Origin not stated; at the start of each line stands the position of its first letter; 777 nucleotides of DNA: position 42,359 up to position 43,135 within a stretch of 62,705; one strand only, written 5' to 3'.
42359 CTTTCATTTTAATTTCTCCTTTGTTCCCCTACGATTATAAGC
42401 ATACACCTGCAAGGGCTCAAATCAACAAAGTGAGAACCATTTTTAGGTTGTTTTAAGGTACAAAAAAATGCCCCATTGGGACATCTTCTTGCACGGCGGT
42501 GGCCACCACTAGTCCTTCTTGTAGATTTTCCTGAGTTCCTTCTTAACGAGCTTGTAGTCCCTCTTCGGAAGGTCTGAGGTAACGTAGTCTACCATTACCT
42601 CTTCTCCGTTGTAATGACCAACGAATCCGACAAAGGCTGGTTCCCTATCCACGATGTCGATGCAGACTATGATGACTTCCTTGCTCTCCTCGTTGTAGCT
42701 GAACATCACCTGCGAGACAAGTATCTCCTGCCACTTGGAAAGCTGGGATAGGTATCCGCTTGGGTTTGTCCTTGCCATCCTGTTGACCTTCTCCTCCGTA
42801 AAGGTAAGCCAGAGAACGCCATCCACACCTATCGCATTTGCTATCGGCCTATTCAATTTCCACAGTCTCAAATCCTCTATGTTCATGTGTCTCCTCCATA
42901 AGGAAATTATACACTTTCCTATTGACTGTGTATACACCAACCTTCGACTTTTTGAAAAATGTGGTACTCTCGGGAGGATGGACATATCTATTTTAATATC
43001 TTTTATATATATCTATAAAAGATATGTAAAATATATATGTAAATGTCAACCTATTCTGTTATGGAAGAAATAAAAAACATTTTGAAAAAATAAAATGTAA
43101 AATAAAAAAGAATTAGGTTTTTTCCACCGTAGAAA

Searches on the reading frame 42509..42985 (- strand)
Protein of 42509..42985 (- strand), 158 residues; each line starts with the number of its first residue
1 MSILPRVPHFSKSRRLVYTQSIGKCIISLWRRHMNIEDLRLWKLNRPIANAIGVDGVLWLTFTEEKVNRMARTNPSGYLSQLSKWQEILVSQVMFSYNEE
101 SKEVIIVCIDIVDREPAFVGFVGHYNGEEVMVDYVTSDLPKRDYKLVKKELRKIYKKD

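Call 17: search_protein_families(library=pfam, max_evalue=0.01, proteins=[window:42509-42985:-])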
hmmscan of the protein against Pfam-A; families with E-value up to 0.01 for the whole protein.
window:42509-42985:- (158 aa): 1 family
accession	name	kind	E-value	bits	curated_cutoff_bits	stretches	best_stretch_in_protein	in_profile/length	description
PF21493.2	TubZ_C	-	0.0088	16.3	27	0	49-87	9-47/133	Tubulin-like protein TubZ, C-terminal domain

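Call 64: search_protein_families(library=phrogs, max_evalue=0.001, proteins=[window:42509-42985:-])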
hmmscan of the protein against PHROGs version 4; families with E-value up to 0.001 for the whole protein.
window:42509-42985:- (158 aa): 0 families

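Call 65: search_protein_families(library=ncbifam, max_evalue=0.01, proteins=[window:42509-42985:-])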
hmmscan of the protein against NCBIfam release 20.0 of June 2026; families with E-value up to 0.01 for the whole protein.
window:42509-42985:- (158 aa): 0 families
